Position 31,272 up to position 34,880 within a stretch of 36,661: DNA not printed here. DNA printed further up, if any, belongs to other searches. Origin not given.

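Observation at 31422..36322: CbbQ/NorQ ATPase, metallophosphoesterase and giant NorD/CbbO-like vWA protein: a Q/O-type remodelling module with no known client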

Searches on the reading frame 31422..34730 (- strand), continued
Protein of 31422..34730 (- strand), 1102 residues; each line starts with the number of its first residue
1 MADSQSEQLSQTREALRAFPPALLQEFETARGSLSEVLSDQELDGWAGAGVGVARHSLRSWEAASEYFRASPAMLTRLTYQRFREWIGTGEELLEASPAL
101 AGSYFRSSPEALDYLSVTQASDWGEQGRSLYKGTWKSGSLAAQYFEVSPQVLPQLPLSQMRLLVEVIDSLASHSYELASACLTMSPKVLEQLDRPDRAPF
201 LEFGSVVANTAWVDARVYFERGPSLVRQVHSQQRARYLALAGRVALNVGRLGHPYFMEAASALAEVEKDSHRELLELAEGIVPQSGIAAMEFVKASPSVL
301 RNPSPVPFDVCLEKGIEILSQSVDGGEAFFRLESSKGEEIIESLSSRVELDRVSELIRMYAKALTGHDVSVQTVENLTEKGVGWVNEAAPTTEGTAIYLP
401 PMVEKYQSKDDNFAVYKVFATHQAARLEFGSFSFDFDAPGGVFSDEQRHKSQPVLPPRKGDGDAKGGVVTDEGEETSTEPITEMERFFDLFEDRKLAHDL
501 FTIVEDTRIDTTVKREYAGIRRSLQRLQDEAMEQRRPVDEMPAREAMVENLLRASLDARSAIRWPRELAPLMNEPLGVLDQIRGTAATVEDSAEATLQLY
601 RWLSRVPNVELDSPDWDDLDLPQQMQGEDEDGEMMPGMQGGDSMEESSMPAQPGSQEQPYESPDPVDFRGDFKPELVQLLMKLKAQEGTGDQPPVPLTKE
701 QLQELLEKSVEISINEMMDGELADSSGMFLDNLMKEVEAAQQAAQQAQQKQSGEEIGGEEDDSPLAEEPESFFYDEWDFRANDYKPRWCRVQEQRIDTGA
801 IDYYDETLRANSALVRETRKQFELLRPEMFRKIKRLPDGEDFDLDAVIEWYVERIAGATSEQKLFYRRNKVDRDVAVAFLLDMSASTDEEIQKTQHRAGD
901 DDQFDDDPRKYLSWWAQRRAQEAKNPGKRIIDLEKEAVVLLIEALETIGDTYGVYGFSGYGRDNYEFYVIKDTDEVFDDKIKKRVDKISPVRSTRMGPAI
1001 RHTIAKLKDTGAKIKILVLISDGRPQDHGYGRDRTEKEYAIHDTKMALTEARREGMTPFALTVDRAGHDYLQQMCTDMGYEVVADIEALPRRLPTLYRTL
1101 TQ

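Call 50: search_protein_families(library=ncbifam, proteins=[L133:7360-7956:+, L132:767-1375:+, L139:1454-2029:+, L113:1541-2329:+, L106:2970-3746:+], max_evalue=0.001)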
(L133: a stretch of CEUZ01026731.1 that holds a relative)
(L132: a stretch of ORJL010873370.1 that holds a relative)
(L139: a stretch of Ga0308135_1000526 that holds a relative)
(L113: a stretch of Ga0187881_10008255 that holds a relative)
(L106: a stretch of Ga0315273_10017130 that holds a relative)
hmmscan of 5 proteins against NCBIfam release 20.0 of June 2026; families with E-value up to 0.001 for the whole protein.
L133:7360-7956:+ (198 aa): 6 families
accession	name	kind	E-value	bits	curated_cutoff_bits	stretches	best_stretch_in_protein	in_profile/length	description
NF007980.0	PRK10707.1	equivalog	1.1e-35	123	134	1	23-182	25-182/192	CoA pyrophosphatase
NF008044.0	PRK10776.1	equivalog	0.00041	20.2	148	1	43-104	15-74/130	8-oxo-dGTP diphosphatase MutT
TIGR02705.1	nudix_YtkD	equivalog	0.00047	19.7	154.4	1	40-100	22-84/156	RNA deprotection pyrophosphohydrolase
TIGR00586.1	mutt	equivalog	0.00065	19.7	97.9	1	45-116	18-88/129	8-oxo-dGTP diphosphatase MutT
NF041652.1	Nud_hyd_Dein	equivalog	0.0009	19.5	200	0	27-101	13-83/152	Nudix hydrolase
NF006530.0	PRK08999.1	equivalog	0.00099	18.2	245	0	41-98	15-70/315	Nudix family hydrolase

L132:767-1375:+ (202 aa): 4 families
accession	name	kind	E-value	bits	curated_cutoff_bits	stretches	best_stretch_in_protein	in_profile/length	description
NF007980.0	PRK10707.1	equivalog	3.1e-26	92.2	134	1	29-186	29-184/192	CoA pyrophosphatase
NF001937.0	PRK00714.1-4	equivalog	0.00036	20.2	139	1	35-103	12-72/161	RNA pyrophosphohydrolase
TIGR00586.1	mutt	equivalog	0.00083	19.4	97.9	0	47-103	19-73/129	8-oxo-dGTP diphosphatase MutT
NF001938.0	PRK00714.1-5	equivalog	0.00087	18.7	116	0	21-104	4-85/172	RNA pyrophosphohydrolase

L139:1454-2029:+ (191 aa): 7 families
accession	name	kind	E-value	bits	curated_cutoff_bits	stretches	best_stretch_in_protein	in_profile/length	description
NF007980.0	PRK10707.1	equivalog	7.4e-27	94.2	134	1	18-181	21-183/192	CoA pyrophosphatase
TIGR02705.1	nudix_YtkD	equivalog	3e-06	26.9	154.4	1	52-99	39-85/156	RNA deprotection pyrophosphohydrolase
NF008736.0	PRK11762.1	equivalog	3.6e-06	26.6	169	1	34-142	52-157/186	ADP compounds hydrolase NudE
NF006961.0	PRK09438.1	equivalog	5e-06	26.1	103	1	27-112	7-83/151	dihydroneopterin triphosphate diphosphatase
NF006530.0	PRK08999.1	equivalog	4.4e-05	22.7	245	1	39-93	17-67/315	Nudix family hydrolase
NF041652.1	Nud_hyd_Dein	equivalog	0.0003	21.1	200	1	29-98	16-82/152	Nudix hydrolase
NF011922.0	PRK15393.1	equivalog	0.00063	19.4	152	1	25-89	35-97/182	NUDIX hydrolase YfcD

L113:1541-2329:+ (262 aa): 2 families
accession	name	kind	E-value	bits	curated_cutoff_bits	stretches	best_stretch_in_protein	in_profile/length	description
NF008151.0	PRK10903.1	equivalog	5.7e-26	91.1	308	1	111-240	27-163/190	peptidylprolyl isomerase A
NF008057.0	PRK10791.1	equivalog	9.3e-22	77.5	297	1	116-240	3-137/164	peptidylprolyl isomerase B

L106:2970-3746:+ (258 aa): 2 families
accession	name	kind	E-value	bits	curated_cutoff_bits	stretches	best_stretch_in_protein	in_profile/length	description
NF008057.0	PRK10791.1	equivalog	2.3e-10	40.5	297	1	97-137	5-45/164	peptidylprolyl isomerase B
NF008151.0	PRK10903.1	equivalog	1.1e-09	38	308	1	96-137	33-74/190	peptidylprolyl isomerase A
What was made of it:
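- The Nudix hits to the CoA-pyrophosphatase model score 92-123 bits, below the 134-bit cutoff (call 50).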

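Call 51: search_protein_families(library=pfam, proteins=[L133:7360-7956:+, L132:767-1375:+, L139:1454-2029:+, L113:1541-2329:+, L106:2970-3746:+], max_evalue=0.001)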
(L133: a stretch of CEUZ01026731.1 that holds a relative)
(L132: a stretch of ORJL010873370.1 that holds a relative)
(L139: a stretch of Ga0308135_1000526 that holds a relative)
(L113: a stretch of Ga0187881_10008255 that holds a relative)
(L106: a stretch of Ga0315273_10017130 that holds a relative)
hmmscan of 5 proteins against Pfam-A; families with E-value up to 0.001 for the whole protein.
L133:7360-7956:+ (198 aa): 1 family
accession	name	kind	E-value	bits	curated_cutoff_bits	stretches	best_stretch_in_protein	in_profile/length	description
PF00293.34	NUDIX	-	3e-12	47.1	21.1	1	28-110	2-78/134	NUDIX domain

L132:767-1375:+ (202 aa): 1 family
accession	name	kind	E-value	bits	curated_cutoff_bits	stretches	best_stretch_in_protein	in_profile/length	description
PF00293.34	NUDIX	-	3.9e-12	46.8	21.1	1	31-115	3-82/134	NUDIX domain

L139:1454-2029:+ (191 aa): 2 families
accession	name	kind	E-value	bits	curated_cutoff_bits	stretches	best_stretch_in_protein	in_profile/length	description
PF00293.34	NUDIX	-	1.9e-14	54.2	21.1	1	28-141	3-118/134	NUDIX domain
PF22327.2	Nudt16-like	-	0.00019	21.9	27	1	57-93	32-68/161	U8 snoRNA-decapping enzyme-like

L113:1541-2329:+ (262 aa): 1 family
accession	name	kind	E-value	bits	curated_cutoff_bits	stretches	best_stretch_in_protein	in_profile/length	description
PF00160.26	Pro_isomerase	-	1.1e-46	159.4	21.7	1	116-257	3-157/159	Cyclophilin type peptidyl-prolyl cis-trans isomerase/CLD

L106:2970-3746:+ (258 aa): 1 family
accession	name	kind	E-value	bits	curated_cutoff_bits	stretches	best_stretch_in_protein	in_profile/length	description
PF00160.26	Pro_isomerase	-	2.4e-30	106.3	21.7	1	98-233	6-138/159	Cyclophilin type peptidyl-prolyl cis-trans isomerase/CLD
